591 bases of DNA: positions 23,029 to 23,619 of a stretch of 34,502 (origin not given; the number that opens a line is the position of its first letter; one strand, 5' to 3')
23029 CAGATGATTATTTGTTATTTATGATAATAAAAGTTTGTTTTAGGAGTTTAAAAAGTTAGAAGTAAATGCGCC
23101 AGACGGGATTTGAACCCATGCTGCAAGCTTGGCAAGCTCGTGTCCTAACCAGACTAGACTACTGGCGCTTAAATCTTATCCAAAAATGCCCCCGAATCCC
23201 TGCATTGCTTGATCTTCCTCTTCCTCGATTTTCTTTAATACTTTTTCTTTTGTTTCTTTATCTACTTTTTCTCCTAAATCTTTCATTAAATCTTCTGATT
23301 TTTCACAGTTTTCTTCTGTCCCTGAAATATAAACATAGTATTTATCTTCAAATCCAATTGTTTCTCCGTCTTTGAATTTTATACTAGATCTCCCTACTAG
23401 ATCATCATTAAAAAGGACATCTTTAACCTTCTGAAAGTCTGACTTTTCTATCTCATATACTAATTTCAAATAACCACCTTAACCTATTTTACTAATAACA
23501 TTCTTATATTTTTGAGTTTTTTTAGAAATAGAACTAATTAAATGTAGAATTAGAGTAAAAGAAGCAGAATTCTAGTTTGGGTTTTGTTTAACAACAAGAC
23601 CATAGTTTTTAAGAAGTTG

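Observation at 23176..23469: Non-ribosomal 97-aa protein ending in a ribosomal-stalk (aP1/aP0)-like C-terminal peptide, directly upstream of tRNA-Gly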

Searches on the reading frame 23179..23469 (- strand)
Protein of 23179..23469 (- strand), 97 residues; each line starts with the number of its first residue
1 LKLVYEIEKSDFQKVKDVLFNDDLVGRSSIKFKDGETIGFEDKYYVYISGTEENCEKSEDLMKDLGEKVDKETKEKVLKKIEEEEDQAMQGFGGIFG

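Call 4: search_protein_families(library=pfam, proteins=[window:23179-23469:-], max_evalue=1)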
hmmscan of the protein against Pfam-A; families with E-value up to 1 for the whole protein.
seq(97 aa): 1 family
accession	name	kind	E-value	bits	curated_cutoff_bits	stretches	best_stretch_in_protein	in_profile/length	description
PF14080.11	DUF4261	-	0.095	13.2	27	1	30-54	41-65/77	Domain of unknown function (DUF4261)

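Call 5: search_protein_families(library=ncbifam, proteins=[window:23179-23469:-], max_evalue=1)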
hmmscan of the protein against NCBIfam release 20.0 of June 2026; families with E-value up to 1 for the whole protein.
seq(97 aa): 2 families
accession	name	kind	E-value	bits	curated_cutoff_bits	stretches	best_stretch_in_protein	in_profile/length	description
NF041617.1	T2SS_L_SYNERG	exception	0.033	13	150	1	26-87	136-192/387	type II secretion system protein GspL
NF011390.0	PRK14815.1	equivalog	0.15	11.3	281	1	46-85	134-173/183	NADH dehydrogenase subunit B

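Call 10: find_homologous_proteins(query=window:23179-23469:-, max_evalue=0.01)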
Query seq(97 aa) (97 aa): 12 proteins with E <= 0.01 among 19 candidates.
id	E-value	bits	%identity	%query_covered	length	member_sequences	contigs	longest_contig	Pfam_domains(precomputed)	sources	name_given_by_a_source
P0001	1.0e-53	197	100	100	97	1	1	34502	-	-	-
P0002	4.2e-38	147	70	100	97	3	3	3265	-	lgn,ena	-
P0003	8.2e-38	146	72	100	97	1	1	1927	-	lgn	-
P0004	3.0e-36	141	69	100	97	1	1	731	-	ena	-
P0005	1.3e-35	139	67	97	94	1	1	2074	-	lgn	-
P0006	1.5e-35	139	68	100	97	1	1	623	-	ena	-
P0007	2.4e-34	135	69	100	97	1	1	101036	-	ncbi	-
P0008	3.0e-34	135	63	100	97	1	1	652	-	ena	-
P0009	4.2e-34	134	63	100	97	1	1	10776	-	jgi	-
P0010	1.1e-32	130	64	100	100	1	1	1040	-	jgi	jgi:cobyric acid synthase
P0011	6.3e-31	124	62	100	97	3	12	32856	-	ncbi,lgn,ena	-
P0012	8.2e-23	98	70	68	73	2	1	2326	-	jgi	jgi:hypothetical protein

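Call 14: find_encoding_contigs(protein=P0007, flank=10000, max_places=3)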
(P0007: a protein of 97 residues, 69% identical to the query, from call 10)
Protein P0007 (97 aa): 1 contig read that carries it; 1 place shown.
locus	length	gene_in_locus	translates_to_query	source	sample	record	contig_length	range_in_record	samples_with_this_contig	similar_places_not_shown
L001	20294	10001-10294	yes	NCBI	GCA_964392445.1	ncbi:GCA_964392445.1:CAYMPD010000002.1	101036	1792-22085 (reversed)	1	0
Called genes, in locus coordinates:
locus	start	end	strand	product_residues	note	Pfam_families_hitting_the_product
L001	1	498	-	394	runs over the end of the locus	PF03142:Chitin_synth_2 (faint), PF13506:Glyco_transf_21, PF13641:Glyco_tranf_2_3, PF00535:Glycos_transf_2, PF10111:Glyco_tranf_2_2, PF01644:Chitin_synth_1 (faint), PF13632:Glyco_trans_2_3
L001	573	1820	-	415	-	PF13506:Glyco_transf_21, PF00535:Glycos_transf_2, PF13641:Glyco_tranf_2_3, PF13632:Glyco_trans_2_3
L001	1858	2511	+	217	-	-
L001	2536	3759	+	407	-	PF13506:Glyco_transf_21, PF03142:Chitin_synth_2 (faint), PF00535:Glycos_transf_2, PF10111:Glyco_tranf_2_2, PF13641:Glyco_tranf_2_3, PF13632:Glyco_trans_2_3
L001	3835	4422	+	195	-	-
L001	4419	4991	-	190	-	-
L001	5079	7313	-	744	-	PF05124:S_layer_C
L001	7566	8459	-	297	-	PF12802:MarR_2 (weak), PF24034:DUF7343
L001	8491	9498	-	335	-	PF13353:Fer4_12, PF04055:Radical_SAM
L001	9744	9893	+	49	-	-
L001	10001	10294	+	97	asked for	-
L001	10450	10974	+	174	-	-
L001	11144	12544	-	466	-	PF07690:MFS_1, PF12832:MFS_1_like, PF07690:MFS_1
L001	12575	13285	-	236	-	PF01411:tRNA-synt_2c, PF07973:tRNA_SAD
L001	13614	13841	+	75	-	-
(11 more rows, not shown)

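Call 19: search_protein_representatives(alignment_id=A1)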
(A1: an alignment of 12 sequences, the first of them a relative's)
Query: 12 sequences, 97 profile positions. Proteins with E-value up to 0.001 (for the whole library): 257; up to 1e-10: 72; up to 1e-30: 2. The best 150 are listed.
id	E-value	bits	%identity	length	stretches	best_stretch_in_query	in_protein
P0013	5.5e-31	122.6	-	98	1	1-97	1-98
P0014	7.2e-31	122.3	-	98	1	1-97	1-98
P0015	9.4e-28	112.3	-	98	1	1-97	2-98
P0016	9.1e-27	109.1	-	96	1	1-97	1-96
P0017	3.6e-26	107.2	-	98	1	1-97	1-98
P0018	2.9e-25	104.3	-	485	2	46-97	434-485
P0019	6.1e-24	100.1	-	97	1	1-97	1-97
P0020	1.3e-23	99.0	-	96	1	1-96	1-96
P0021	8.9e-22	93.1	-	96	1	1-96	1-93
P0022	1.1e-21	92.8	-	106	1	1-97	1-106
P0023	3.4e-20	88.0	-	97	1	1-97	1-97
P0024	5.4e-19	84.2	-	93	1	1-96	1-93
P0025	6.2e-19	84.0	-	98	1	1-97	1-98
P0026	1.1e-18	83.2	-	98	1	1-97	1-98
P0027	1.2e-18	83.1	-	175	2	2-97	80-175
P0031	5.0e-18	81.1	-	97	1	1-97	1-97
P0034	8.2e-17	77.2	-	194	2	3-97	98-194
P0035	1.1e-16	76.8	-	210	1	7-77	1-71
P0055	5.6e-13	64.9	-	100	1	3-97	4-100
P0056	5.9e-13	64.8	-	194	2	8-97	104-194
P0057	7.1e-13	64.6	-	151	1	1-97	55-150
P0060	1.0e-12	64.1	-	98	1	1-97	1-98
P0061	1.2e-12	63.9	-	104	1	1-97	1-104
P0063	1.5e-12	63.5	-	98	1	1-97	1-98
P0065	2.0e-12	63.1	-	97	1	1-97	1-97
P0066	2.1e-12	63.1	-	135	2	1-78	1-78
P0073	9.4e-12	61.0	-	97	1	2-97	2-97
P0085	1.1e-10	57.6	-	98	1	3-97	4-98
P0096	5.8e-10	55.2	-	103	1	8-97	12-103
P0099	7.9e-10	54.8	-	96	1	3-97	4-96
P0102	8.3e-10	54.7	-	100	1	3-97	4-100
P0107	1.7e-09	53.7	-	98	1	1-97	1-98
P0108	2.1e-09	53.4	-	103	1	1-97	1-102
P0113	3.0e-09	53.0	-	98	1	3-97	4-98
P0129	1.6e-08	50.6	-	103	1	1-97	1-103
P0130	1.8e-08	50.4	-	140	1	10-97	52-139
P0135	4.8e-08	49.1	-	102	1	3-97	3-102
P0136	5.1e-08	49.0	-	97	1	9-97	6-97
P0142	1.1e-07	47.9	-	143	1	1-97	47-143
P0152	2.9e-07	46.6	-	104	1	3-97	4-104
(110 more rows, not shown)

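Call 22: predict_structure(alignment_id=A1)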
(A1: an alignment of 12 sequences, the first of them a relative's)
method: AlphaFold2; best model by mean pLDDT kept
length: 97 residues; sequences in the alignment: 12
mean_pLDDT: 86.9   pTM: 0.74
mean pLDDT of the five models: 86.9, 85.6, 84.7, 84.6, 83.7
residues with pLDDT >= 90: 64; 70-90: 24; 50-70: 4; < 50: 5
segments of 3 or more residues with pLDDT < 50: 93-97
pLDDT, mean of each block of 10 residues (from residue 1): 93 94 93 87 92 93 93 90 76 46
secondary structure, 60 per line:
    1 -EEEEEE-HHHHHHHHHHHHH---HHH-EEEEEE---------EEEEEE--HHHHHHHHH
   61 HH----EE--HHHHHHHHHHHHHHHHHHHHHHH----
elements in order: E2-7 H9-21 E29-34 E44-49 H52-62 H71-93

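Call 26: search_solved_structures(query=A2, max_evalue=10, show_alignments=3)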
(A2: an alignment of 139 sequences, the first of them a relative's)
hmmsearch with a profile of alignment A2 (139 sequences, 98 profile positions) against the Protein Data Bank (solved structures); distinct sequences matched with E-value up to 10: 32.
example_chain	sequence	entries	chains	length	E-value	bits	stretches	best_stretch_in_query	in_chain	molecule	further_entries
7rdr_A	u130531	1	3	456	0.017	18.6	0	50-72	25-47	Circular tendon repeat protein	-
5w79_A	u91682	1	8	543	0.11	16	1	27-83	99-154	Chaperonin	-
8fre_A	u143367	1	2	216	0.14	15.7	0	50-67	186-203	RBL4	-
7bqe_A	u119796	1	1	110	0.14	15.7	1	33-84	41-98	NF3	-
3izk_A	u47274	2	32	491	0.14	15.7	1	26-83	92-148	Chaperonin | Mm-cpn rls deltalid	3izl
3izn_A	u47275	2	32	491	0.14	15.7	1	26-83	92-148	Chaperonin | Lidless Mm-cpn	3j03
3j02_A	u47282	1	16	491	0.14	15.7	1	26-83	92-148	Lidless D386A Mm-cpn variant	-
7rak_U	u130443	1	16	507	0.15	15.6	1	26-83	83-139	Chaperonin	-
3izh_A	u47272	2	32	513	0.16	15.6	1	27-83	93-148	Chaperonin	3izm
3izi_A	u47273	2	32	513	0.16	15.6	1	27-83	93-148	Chaperonin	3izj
7r9e_J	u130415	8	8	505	0.16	15.5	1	26-83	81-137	Chaperonin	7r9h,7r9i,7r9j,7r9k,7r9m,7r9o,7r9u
3j3x_A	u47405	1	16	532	0.16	15.5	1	27-83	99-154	Chaperonin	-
3iyf_A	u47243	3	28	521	0.16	15.5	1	27-83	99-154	Chaperonin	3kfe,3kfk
3kfb_A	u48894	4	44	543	0.17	15.5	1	27-83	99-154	Chaperonin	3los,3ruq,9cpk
3rus_A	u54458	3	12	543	0.17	15.5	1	27-83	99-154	Chaperonin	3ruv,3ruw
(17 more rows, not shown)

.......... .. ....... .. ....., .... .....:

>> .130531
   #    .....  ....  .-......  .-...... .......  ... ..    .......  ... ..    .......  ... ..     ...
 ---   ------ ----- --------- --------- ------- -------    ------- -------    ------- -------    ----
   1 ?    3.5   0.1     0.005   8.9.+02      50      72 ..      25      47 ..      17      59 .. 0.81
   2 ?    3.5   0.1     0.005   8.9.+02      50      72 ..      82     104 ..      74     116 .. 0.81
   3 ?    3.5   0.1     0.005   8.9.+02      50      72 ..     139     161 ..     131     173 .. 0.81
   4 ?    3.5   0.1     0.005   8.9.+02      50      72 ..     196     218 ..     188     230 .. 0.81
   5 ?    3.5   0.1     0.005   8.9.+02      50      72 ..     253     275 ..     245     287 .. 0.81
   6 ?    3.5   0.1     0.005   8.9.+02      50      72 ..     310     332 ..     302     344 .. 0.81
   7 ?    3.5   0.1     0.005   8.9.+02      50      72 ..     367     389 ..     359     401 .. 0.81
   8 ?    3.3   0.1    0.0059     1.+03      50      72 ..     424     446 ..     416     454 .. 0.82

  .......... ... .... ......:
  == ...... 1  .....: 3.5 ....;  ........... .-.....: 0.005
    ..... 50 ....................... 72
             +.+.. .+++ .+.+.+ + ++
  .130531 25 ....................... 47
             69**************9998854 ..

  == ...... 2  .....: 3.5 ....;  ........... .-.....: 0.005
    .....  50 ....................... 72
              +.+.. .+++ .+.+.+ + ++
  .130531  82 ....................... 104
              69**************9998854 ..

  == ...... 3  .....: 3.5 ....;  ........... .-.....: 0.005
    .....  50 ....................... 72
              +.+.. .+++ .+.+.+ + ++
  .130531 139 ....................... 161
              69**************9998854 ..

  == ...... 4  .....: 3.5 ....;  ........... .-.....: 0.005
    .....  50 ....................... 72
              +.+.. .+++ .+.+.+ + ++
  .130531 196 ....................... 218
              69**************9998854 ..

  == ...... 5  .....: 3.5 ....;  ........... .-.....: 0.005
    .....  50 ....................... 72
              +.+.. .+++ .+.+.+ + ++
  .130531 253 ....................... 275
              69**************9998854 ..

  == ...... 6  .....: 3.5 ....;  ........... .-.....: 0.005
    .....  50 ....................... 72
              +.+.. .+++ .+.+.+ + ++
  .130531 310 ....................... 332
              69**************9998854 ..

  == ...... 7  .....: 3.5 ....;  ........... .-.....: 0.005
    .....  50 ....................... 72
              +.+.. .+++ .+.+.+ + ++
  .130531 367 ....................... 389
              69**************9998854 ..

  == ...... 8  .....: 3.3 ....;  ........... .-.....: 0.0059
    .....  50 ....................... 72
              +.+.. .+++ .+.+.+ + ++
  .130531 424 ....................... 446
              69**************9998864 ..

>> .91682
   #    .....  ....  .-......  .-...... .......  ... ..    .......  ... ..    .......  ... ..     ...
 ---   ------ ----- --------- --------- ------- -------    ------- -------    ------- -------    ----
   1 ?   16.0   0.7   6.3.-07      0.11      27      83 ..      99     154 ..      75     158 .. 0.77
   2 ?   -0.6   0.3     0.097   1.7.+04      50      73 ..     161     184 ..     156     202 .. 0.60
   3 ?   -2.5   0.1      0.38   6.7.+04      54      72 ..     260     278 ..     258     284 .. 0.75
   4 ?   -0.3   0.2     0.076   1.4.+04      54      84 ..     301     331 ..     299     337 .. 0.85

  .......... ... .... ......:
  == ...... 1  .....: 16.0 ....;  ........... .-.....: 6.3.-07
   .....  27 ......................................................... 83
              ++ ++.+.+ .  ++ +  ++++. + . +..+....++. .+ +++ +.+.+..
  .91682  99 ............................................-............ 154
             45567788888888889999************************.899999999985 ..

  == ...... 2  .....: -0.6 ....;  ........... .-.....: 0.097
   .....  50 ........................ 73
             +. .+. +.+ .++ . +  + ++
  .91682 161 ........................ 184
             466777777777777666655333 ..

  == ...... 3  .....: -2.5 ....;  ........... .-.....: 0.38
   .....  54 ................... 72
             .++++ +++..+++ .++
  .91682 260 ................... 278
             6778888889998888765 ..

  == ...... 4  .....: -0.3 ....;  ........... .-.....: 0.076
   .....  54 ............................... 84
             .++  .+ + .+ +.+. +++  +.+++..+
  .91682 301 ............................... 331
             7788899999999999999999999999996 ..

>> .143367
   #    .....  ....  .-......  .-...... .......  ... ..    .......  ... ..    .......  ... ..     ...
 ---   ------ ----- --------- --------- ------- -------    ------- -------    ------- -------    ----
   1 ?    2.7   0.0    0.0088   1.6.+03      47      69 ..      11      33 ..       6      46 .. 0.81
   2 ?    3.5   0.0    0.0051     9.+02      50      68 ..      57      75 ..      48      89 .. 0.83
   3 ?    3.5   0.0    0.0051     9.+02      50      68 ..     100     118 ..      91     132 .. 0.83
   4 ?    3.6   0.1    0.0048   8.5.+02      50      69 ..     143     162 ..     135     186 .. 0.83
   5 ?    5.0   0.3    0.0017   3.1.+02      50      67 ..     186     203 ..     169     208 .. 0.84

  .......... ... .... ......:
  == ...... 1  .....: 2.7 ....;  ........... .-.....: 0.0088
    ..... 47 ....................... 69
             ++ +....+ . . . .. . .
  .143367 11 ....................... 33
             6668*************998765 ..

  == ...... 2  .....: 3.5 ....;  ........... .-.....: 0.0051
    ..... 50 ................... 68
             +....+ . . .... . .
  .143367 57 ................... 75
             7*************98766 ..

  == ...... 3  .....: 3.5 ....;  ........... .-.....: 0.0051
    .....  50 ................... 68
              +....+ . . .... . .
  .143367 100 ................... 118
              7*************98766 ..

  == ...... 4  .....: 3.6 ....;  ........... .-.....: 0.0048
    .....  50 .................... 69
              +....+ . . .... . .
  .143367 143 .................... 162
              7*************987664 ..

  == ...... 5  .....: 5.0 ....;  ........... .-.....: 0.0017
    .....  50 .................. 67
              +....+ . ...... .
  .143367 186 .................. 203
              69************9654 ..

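Call 27: search_protein_families(library=pfam, alignment_id=A2, max_evalue=0.01)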
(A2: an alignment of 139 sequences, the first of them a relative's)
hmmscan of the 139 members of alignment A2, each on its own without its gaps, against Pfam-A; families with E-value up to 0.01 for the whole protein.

A. member 1, P0001 (97 aa): 0 families

B. families by the number of members that match (of 139 scanned): 13 families
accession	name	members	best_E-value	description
PF22675.2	KH-I_KHDC4-BBP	1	0.0016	KHDC4/BBP-like, KH-domain type I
PF03448.22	MgtE_N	1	0.0018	MgtE intracellular N domain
PF22005.2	WWE_1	1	0.0023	Parp14 WWE domain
PF00778.23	DIX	1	0.0027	DIX domain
PF15573.11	Imm47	1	0.0035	Immunity protein 47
PF20648.2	DUF6809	1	0.0046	Family of unknown function (DUF6809)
PF16592.10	Cas9_REC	1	0.0054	REC lobe of CRISPR-associated endonuclease Cas9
PF24489.1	Ig_J_second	1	0.006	Tip attachment protein J second Ig-like domain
PF19909.4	DUF6382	1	0.0073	Domain of unknown function (DUF6382)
PF18075.7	FtsX_ECD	1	0.0077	FtsX extracellular domain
PF23052.1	KH_N4BP1_2nd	1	0.0083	N4BP1, second type I KH-domain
PF24668.1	KH_Vigilin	1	0.0095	Vigilin KH domain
PF09987.14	DUF2226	1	0.0095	Uncharacterized protein conserved in archaea (DUF2226)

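Call 28: fold_search(model_id=the predicted structure, library=pdb)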
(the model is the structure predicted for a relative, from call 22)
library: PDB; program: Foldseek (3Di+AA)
matches with E <= 10: 1160; with E <= 0.001: 0
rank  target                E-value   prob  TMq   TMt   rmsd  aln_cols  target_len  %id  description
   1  6m0r_A                1.1e-02  0.98  0.48  0.08  11.0       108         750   14  2.7A Yeast Vo state3 (released 2020-11-04)
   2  3t9z_C                1.2e-02  1.00  0.49  0.50   4.6        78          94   17  A. fulgidus GlnK3, ligand-free (released 2011-10-26)
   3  4rwx_C                1.3e-02  1.00  0.52  0.64   2.3        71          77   15  Crystal Structure of L. monocytogenes PstA (released 2014-12-17)
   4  3t9z_F                1.3e-02  1.00  0.49  0.50   3.8        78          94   18  A. fulgidus GlnK3, ligand-free (released 2011-10-26)
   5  3t9z_E                1.3e-02  1.00  0.48  0.49   4.4        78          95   17  A. fulgidus GlnK3, ligand-free (released 2011-10-26)
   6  4rwx_B                1.6e-02  1.00  0.51  0.57   2.8        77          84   16  Crystal Structure of L. monocytogenes PstA (released 2014-12-17)
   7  3t9z_B                1.6e-02  0.99  0.49  0.49   4.5        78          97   17  A. fulgidus GlnK3, ligand-free (released 2011-10-26)
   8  3ta1_C                1.6e-02  0.99  0.46  0.43   6.1        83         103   20  A. fulgidus GlnK3, MgADP complex (released 2011-10-26)
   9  2eg1                  1.7e-02  1.00  0.50  0.51   3.9        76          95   18  The crystal structure of PII protein (released 2008-03-04)
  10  4cny                  1.7e-02  0.99  0.47  0.49   4.4        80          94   18  Structure of PII signaling protein GlnZ from Azospirillum brasilense (released 2014-05-28)
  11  2j9d_H                1.9e-02  1.00  0.49  0.47   5.2        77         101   18  Structure of GlnK1 with bound effectors indicates regulatory mechanism for ammonia uptake (released 2007-01-16)
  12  4co4_A                1.9e-02  0.99  0.47  0.50   4.0        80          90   19  Structure of PII signaling protein GlnZ from Azospirillum brasilense in complex with adenosine triphosphate (released 2014-05-28)
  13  2j9d_B                2.1e-02  1.00  0.50  0.47   4.7        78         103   17  Structure of GlnK1 with bound effectors indicates regulatory mechanism for ammonia uptake (released 2007-01-16)
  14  4cnz_C                2.6e-02  0.99  0.48  0.46   4.8        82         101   17  Structure of PII signaling protein GlnZ from Azospirillum brasilense in complex with adenosine diphosphate (released 2014-05-28)
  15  3ncp_C                2.7e-02  0.99  0.48  0.46   5.5        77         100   16  GlnK2 from Archaeoglobus fulgidus (released 2010-07-28)
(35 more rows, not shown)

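Call 36: find_related_loci(query=A4, collection=genome_contigs, flank=6000)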
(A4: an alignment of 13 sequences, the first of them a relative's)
Query A4 (97 aa) in genome_contigs; peptide patterns used: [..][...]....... (x = any residue, [..] = any of these).
73 stretches matched a pattern; 23 encode a relative of the query (tblastn E <= 1e-3); 23 distinct loci.
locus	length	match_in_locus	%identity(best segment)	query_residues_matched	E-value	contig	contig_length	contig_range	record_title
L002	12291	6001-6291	68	1-97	4e-40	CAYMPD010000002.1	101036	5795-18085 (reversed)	MAG TPA_asm: uncultured archaeon isolate binchicken_co17_215 genome assembly, contig: NODE_600_length_101036_cov_7.04664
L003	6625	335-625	61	1-97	4e-37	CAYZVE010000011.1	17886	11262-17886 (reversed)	MAG TPA_asm: uncultured archaeon isolate binchicken_co387_541 genome assembly, contig: NODE_3374_length_17886_cov_13.885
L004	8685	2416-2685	58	1-90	7e-34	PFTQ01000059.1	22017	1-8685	MAG: Candidatus Aenigmarchaeota archaeon CG_4_9_14_3_um_filter_37_18 CG_4_9_14_3_um_filter_150_scaffold_5524_c, whole ge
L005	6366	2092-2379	48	1-97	5e-25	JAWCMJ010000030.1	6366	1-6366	MAG: Candidatus Aenigmatarchaeota archaeon isolate JZ-2_201705_bins_275 JZ-2_201705_bins_275_scaffold_30, whole genome s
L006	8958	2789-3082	52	1-97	1e-24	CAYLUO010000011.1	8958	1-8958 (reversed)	MAG TPA_asm: uncultured archaeon isolate binchicken_co34_224 genome assembly, contig: NODE_13749_length_8958_cov_5.32528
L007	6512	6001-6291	45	1-97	4e-23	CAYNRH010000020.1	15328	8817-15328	MAG TPA_asm: uncultured archaeon isolate binchicken_co357_130 genome assembly, contig: NODE_1649_length_15328_cov_9.0917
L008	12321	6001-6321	43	1-97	4e-22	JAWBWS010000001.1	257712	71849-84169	MAG: Candidatus Aenigmatarchaeota archaeon isolate JZ-1_201803_bins_66 JZ-1_201803_bins_66_scaffold_1, whole genome shot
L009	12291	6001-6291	40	1-97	6e-22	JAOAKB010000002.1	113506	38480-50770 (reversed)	MAG: Nitrososphaeria archaeon isolate SKW303 NODE_2_length_113506_cov_7.072062, whole genome shotgun sequence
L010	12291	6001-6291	42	1-97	5e-22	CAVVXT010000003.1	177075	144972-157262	MAG: Nitrososphaeria archaeon isolate MFD03726.bin.1.205 genome assembly, contig: contig_102436, whole genome shotgun se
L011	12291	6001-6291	39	1-97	2e-21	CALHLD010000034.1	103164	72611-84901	MAG: uncultured archaeon isolate S1_Bin_METABAT__236_1 genome assembly, contig: c_000002493785, whole genome shotgun seq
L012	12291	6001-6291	41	1-97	1e-21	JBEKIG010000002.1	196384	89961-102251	MAG: Nitrososphaeria archaeon isolate SPRUCE 295 SPRUCE_295_2, whole genome shotgun sequence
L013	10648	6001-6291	43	1-97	1e-18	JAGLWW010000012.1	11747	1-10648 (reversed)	MAG: Candidatus Aenigmatarchaeota archaeon isolate RS_12_33 ZL285.bin.33.fa_12, whole genome shotgun sequence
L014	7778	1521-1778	41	13-97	2e-18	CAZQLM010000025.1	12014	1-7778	MAG TPA_asm: uncultured archaeon isolate binchicken_co409_132 genome assembly, contig: NODE_630_length_12014_cov_12.3953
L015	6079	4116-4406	35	3-97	4e-18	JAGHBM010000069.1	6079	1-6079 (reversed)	MAG: Candidatus Aenigmatarchaeota archaeon isolate AUK256 PB_MBMC_210_c_000000000111, whole genome shotgun sequence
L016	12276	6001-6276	36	1-92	4e-15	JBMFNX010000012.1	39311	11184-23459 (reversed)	MAG: Nitrososphaeria archaeon isolate KM4338-22 NODE_12_length_39311_cov_8.105878, whole genome shotgun sequence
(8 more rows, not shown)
